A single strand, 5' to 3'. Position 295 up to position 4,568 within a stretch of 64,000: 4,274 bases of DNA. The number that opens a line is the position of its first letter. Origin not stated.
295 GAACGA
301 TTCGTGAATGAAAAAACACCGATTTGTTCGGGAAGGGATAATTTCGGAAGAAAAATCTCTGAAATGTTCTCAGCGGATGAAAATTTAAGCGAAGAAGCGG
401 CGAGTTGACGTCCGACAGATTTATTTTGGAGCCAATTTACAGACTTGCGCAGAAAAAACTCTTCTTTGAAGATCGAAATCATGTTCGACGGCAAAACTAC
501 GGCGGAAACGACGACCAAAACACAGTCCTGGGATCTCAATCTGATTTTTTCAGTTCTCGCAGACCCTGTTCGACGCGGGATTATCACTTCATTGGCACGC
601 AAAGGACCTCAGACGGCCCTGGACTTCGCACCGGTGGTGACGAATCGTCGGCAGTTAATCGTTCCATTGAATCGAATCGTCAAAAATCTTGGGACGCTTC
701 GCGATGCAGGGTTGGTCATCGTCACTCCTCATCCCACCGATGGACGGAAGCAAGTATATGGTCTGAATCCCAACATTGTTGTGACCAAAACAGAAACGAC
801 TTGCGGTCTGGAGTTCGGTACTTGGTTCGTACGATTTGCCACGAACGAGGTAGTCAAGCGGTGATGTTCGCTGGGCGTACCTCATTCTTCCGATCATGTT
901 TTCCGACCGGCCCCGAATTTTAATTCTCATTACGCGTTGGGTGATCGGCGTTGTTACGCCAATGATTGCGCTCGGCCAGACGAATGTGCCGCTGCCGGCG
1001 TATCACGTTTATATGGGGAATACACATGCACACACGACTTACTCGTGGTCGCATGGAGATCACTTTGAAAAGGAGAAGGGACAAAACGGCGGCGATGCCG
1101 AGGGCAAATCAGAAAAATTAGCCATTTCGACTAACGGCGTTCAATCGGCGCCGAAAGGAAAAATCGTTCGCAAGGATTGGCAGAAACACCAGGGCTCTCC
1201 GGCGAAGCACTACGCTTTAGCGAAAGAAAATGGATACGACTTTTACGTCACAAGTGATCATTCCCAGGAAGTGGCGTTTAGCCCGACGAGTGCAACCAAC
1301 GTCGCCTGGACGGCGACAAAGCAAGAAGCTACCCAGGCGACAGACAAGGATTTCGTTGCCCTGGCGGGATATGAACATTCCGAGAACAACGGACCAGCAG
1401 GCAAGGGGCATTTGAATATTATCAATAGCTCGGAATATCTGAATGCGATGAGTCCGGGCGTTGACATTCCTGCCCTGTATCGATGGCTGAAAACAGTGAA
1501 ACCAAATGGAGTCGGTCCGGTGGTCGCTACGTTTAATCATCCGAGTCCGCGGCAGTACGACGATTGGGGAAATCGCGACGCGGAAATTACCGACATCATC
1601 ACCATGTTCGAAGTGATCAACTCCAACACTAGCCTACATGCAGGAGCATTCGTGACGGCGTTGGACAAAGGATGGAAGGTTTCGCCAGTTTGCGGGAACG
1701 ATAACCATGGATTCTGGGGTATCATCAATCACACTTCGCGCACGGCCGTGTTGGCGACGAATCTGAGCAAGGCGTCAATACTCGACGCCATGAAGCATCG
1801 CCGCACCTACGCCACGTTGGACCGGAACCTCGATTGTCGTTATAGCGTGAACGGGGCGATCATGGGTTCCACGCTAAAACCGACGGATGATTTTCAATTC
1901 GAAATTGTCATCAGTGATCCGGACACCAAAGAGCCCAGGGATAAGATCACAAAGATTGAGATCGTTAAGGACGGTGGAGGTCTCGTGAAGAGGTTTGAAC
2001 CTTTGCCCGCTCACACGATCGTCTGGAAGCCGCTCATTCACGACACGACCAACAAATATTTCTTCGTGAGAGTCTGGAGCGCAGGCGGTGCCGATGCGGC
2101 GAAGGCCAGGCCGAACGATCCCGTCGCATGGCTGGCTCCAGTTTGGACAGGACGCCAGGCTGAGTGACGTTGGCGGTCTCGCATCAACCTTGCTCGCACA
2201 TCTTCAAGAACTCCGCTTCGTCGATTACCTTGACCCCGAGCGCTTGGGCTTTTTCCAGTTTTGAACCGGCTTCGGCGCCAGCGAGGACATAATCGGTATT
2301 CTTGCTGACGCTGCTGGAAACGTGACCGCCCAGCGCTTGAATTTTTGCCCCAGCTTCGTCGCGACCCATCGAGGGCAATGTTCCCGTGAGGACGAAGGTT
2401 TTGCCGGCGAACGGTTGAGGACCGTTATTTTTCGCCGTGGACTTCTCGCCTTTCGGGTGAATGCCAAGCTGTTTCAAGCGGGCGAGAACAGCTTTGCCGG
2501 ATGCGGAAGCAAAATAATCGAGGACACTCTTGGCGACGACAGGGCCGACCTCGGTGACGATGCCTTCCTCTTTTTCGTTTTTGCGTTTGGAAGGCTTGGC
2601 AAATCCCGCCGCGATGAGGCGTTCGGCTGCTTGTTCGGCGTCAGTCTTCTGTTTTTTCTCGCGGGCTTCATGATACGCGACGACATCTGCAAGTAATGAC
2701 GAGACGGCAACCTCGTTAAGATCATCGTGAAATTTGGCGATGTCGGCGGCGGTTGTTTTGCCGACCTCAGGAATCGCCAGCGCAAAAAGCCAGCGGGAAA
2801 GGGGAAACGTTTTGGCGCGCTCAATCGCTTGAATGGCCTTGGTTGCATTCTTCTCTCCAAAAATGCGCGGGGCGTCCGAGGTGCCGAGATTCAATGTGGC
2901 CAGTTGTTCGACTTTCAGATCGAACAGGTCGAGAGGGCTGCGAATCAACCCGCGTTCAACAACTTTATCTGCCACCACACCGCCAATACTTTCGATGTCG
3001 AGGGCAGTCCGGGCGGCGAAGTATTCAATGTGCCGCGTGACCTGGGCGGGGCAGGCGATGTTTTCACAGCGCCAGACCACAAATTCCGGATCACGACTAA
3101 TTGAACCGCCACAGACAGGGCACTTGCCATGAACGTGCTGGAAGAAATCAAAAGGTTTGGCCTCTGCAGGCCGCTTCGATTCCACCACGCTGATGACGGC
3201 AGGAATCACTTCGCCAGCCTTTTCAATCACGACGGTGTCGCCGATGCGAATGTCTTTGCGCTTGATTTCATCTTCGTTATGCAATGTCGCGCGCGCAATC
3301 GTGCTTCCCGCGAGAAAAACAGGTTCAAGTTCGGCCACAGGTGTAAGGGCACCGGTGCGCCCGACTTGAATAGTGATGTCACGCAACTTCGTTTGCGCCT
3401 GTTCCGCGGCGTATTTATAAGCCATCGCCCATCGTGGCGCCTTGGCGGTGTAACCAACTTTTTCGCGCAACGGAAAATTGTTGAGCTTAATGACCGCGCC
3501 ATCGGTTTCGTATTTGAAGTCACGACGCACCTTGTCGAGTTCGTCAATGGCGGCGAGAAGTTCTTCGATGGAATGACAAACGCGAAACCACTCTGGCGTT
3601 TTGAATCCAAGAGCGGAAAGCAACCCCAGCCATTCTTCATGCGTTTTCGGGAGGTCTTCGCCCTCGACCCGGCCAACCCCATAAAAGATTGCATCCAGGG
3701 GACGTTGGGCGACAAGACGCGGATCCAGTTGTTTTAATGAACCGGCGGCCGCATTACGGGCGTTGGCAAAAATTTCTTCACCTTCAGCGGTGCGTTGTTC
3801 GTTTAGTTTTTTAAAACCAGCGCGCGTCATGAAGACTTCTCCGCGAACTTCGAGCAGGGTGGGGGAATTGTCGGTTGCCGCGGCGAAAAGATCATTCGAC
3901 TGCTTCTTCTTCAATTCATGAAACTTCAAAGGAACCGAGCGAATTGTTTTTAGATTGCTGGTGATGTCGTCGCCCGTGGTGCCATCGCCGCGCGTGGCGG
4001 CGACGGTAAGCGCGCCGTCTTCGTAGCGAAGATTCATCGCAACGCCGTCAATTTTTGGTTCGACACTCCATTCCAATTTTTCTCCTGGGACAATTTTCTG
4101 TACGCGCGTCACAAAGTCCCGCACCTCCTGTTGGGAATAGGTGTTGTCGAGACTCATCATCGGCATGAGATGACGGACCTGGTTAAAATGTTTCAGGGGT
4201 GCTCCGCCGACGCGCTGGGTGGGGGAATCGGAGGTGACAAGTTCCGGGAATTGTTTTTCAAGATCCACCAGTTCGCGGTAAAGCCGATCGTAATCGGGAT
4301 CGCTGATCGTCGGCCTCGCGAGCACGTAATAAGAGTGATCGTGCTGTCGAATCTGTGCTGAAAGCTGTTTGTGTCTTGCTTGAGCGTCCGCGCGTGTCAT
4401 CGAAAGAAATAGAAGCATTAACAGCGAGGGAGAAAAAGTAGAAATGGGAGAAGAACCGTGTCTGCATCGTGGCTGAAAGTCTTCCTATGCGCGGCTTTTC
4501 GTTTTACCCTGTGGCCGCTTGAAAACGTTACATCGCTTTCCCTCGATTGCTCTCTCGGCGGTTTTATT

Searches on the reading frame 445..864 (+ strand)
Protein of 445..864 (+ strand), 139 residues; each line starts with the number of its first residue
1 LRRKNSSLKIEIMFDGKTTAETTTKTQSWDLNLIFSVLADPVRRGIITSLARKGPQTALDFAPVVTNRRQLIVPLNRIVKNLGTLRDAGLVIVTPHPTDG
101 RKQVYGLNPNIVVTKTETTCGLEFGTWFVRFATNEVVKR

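Call 12: search_protein_families(library=pfam, proteins=[window:445-864:+], max_evalue=0.01)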
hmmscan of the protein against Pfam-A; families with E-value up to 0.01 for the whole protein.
window:445-864:+ (139 aa): 1 family
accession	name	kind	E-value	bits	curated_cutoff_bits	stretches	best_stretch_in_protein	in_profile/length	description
PF12840.13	HTH_20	-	7.3e-06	26.3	27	1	38-93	1-50/51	Helix-turn-helix domain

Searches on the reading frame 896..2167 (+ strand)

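Call 12: search_protein_families(library=pfam, proteins=[window:896-2167:+], max_evalue=0.01)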
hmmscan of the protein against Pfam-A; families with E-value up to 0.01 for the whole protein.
window:896-2167:+ (423 aa): 1 family
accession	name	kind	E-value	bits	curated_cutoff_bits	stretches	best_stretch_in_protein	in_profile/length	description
PF12228.14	DUF3604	-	4.1e-05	22.7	20.4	0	122-204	121-210/591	Protein of unknown function (DUF3604)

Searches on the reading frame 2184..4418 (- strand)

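Call 67: search_protein_families(library=pfam, proteins=[window:2184-4418:-], max_evalue=0.0001)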
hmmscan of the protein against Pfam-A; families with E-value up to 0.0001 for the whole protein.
window:2184-4418:- (744 aa): 6 families
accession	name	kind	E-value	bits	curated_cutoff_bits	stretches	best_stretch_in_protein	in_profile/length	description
PF01653.23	DNA_ligase_aden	-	5.3e-92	308.3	27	1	77-339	3-253/253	NAD-dependent DNA ligase adenylation domain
PF03120.22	DNA_ligase_OB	-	5.3e-37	126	32.9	1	342-419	1-78/79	NAD-dependent DNA ligase OB-fold domain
PF00533.33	BRCT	-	2.4e-14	53.7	21.3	1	667-738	3-75/78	BRCA1 C Terminus (BRCT) domain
PF12826.13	HHH_2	-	7.2e-08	32.9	27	0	543-570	2-29/64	Helix-hairpin-helix motif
PF03119.21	DNA_ligase_ZBD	-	8e-07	29.3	25.8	1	432-458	1-27/27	NAD-dependent DNA ligase C4 zinc finger domain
PF22745.1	Nlig-Ia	-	1.3e-06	29.4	27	1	16-62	6-52/92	DNA ligase-like, N-terminal NAD+-binding domain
